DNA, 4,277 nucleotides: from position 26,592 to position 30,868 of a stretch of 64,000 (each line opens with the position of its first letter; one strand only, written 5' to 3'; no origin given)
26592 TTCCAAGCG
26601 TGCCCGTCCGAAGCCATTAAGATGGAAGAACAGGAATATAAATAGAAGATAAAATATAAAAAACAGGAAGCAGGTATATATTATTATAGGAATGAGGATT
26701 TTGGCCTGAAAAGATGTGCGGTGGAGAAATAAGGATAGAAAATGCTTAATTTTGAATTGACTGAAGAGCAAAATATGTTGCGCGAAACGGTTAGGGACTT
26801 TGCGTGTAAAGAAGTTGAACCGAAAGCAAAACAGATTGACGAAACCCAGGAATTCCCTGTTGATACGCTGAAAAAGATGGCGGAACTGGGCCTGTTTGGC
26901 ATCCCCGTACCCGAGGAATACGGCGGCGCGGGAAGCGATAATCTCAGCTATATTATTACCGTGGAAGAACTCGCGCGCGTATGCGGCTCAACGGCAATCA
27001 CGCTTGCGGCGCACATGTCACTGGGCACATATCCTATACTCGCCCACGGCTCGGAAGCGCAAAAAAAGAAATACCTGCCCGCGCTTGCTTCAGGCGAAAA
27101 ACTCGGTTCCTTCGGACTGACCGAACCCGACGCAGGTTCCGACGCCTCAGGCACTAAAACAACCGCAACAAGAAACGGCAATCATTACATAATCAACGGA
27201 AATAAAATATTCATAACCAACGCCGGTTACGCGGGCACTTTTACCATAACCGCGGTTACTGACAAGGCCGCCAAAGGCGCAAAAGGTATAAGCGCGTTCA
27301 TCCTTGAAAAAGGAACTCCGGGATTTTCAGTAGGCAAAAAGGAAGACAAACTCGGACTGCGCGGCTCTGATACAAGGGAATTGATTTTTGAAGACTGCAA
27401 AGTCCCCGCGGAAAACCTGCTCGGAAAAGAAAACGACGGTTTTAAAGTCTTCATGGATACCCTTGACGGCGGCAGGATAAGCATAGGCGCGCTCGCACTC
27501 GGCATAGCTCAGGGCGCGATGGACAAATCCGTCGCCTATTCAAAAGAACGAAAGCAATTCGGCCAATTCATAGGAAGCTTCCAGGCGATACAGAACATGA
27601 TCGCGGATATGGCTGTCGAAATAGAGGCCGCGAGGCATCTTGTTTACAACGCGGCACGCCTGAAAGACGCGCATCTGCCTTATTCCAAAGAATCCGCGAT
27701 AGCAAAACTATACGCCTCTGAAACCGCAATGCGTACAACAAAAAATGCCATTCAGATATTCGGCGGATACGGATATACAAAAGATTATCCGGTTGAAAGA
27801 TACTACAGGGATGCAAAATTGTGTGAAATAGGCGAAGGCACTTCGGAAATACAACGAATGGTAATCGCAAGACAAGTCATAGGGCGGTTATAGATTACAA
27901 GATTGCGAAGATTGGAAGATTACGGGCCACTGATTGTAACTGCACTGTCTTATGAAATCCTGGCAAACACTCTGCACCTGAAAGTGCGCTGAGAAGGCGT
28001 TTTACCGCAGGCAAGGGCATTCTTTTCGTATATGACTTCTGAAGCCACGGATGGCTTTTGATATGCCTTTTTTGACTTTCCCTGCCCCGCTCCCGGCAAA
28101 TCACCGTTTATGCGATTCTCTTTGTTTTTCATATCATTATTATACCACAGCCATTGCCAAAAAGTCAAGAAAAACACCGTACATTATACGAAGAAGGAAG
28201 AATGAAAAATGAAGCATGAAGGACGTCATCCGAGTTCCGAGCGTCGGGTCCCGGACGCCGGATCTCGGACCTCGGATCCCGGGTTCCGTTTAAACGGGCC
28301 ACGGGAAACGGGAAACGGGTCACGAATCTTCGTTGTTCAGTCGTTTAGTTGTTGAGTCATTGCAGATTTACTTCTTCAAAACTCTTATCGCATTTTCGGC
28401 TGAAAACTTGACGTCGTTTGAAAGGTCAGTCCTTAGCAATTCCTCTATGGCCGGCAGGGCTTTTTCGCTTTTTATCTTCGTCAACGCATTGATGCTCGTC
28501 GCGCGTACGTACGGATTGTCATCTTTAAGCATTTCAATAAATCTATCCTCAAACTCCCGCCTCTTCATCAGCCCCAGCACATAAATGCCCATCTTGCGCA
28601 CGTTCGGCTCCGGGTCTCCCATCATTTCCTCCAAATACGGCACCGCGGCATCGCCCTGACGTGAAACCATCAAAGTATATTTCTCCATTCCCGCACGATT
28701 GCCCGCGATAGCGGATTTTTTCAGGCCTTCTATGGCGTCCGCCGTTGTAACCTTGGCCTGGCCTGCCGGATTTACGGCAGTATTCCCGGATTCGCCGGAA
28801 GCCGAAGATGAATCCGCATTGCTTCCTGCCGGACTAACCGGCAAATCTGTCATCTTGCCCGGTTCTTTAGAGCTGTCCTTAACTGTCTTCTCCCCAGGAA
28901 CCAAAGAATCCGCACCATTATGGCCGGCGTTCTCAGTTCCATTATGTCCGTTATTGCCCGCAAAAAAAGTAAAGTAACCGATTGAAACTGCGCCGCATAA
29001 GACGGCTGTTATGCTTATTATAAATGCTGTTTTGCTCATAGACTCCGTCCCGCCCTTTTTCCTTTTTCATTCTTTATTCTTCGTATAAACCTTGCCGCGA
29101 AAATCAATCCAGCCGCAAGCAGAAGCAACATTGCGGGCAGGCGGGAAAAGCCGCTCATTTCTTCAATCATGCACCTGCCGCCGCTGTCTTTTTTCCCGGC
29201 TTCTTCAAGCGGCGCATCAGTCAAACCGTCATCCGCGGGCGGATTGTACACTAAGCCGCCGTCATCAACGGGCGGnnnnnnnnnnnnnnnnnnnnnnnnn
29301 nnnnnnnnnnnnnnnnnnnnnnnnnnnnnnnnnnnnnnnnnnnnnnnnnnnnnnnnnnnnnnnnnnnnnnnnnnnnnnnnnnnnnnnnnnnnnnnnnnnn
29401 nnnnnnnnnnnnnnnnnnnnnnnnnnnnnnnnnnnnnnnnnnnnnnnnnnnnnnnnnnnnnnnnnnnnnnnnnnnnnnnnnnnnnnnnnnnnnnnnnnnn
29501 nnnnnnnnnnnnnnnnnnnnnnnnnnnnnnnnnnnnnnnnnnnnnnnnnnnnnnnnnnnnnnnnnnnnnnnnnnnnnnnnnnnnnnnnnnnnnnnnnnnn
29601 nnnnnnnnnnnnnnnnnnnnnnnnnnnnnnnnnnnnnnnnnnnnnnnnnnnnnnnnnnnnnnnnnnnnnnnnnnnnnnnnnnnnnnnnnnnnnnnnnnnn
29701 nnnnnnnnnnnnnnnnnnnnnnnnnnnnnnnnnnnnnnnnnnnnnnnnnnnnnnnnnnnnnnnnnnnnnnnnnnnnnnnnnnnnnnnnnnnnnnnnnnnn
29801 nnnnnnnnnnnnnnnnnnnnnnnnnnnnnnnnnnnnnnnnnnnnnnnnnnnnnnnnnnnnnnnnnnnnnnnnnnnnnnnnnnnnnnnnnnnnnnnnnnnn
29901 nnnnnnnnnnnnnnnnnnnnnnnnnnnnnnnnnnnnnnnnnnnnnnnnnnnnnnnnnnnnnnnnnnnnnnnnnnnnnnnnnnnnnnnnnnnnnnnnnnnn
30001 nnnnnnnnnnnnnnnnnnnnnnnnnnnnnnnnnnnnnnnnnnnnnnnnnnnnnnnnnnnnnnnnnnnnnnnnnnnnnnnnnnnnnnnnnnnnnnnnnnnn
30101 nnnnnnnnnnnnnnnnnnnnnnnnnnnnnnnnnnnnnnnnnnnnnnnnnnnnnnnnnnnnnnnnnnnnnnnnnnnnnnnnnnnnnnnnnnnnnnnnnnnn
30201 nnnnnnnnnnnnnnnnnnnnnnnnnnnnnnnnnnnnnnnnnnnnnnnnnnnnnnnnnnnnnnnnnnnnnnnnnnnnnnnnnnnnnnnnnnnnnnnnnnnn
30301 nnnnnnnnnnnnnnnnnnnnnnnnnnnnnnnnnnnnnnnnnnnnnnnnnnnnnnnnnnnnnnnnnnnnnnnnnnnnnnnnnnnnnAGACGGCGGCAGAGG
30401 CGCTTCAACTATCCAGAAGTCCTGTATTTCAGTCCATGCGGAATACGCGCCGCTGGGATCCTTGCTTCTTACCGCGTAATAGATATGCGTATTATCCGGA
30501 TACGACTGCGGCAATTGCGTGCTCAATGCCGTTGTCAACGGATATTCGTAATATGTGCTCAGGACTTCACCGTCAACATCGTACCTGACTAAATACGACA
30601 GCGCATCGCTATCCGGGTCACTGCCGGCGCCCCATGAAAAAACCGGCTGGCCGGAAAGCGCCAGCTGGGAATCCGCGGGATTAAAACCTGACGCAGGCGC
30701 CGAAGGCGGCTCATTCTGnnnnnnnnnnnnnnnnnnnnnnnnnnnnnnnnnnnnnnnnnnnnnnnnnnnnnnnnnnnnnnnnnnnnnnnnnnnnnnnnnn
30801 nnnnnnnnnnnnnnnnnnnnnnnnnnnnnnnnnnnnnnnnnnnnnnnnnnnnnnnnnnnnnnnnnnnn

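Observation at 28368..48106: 20-kb surface-protein locus: giant (~5,390 aa) repeat protein, then a beta-propeller/FN3/beta-helix anchor protein, then a HEAT-repeat membrane protein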

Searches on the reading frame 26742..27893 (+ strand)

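Call 13: search_protein_families(library=pfam, proteins=[window:26742-27893:+], max_evalue=0.001)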
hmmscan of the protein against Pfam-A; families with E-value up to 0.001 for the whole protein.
window:26742-27893:+ (383 aa): 4 families
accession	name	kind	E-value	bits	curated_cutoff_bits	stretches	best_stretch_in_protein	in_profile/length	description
PF00441.29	Acyl-CoA_dh_1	-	5.4e-55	186.1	22.4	1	231-379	1-149/150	Acyl-CoA dehydrogenase, C-terminal domain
PF02771.21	Acyl-CoA_dh_N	-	1.9e-45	154.3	22.9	1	7-119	1-113/113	Acyl-CoA dehydrogenase, N-terminal domain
PF02770.24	Acyl-CoA_dh_M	-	3.6e-28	98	33.3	1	123-219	1-97/97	Acyl-CoA dehydrogenase, middle domain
PF08028.16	Acyl-CoA_dh_2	-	1.1e-25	90.8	22.7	1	247-363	2-128/134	Acyl-CoA dehydrogenase, C-terminal domain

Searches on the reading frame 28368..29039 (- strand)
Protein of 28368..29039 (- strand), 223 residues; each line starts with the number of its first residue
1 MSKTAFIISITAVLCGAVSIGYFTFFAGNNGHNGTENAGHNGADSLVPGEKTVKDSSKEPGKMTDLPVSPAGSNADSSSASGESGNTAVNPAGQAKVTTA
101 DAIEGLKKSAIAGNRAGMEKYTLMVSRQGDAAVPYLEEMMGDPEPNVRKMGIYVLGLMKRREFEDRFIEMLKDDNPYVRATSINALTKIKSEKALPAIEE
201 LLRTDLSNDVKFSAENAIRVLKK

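Call 8: search_protein_families(library=pfam, proteins=[window:28368-29039:-], max_evalue=0.01)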
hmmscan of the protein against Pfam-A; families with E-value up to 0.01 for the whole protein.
window:28368-29039:- (223 aa): 4 families
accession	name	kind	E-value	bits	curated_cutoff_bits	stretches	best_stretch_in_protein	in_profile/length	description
PF13646.12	HEAT_2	-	3.8e-17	62.8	27.7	1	134-218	2-87/88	HEAT repeats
PF02985.28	HEAT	-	1.1e-10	41.1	23.5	1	133-156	2-25/31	HEAT repeat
PF12717.13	Cnd1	-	1.3e-06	29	26.4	1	126-200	16-95/162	non-SMC mitotic condensation complex subunit 1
PF13513.12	HEAT_EZ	-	2.9e-06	28.1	27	0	165-189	31-55/55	HEAT-like repeat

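Call 12: search_protein_families(library=ncbifam, proteins=[window:28368-29039:-], max_evalue=0.01)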
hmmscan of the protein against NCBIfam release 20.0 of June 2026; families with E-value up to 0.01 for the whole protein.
window:28368-29039:- (223 aa): 4 families
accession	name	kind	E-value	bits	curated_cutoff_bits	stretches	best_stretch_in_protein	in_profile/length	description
TIGR02270.1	TIGR02270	subfamily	2.9e-07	29.9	206.8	1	127-217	113-201/410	TIGR02270 family protein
NF010374.0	PRK13800.1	equivalog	2.5e-05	22.7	1196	1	84-212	572-700/898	fumarate reductase/succinate dehydrogenase flavoprotein subunit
NF045662.1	DVU0298_fam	equivalog_domain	0.0011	18.6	75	0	162-203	145-186/213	DVU0298 family protein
NF007244.0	PRK09687.1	equivalog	0.0018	17.6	275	1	124-218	47-153/285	putative lyase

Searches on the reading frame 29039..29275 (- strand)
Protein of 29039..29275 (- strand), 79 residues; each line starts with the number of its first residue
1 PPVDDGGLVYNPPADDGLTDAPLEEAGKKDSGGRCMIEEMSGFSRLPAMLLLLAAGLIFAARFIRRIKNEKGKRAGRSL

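Call 66: search_protein_families(library=ncbifam, proteins=[window:29039-29275:-], max_evalue=10)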
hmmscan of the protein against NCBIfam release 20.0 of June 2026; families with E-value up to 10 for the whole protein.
seq(79 aa): 1 family
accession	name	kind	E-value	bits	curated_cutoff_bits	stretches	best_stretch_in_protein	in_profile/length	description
NF046080.1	PID_CTERM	domain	1.4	8.8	26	1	50-62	8-20/25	PID-CTERM protein-sorting domain-containing protein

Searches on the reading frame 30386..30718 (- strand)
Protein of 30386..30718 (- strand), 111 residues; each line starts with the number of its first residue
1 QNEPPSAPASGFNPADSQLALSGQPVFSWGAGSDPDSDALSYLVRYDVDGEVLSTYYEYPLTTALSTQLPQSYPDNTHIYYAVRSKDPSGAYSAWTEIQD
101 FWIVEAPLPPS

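Call 94: search_protein_families(library=pfam, proteins=[window:30386-30718:-], max_evalue=0.1)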
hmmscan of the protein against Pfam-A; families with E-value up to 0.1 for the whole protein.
window:30386-30718:- (111 aa): 1 family
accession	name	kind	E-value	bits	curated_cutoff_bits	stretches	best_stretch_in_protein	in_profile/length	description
PF18839.6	LPD24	-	0.023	15.5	27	1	72-96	29-53/73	Large polyvalent protein associated domain 24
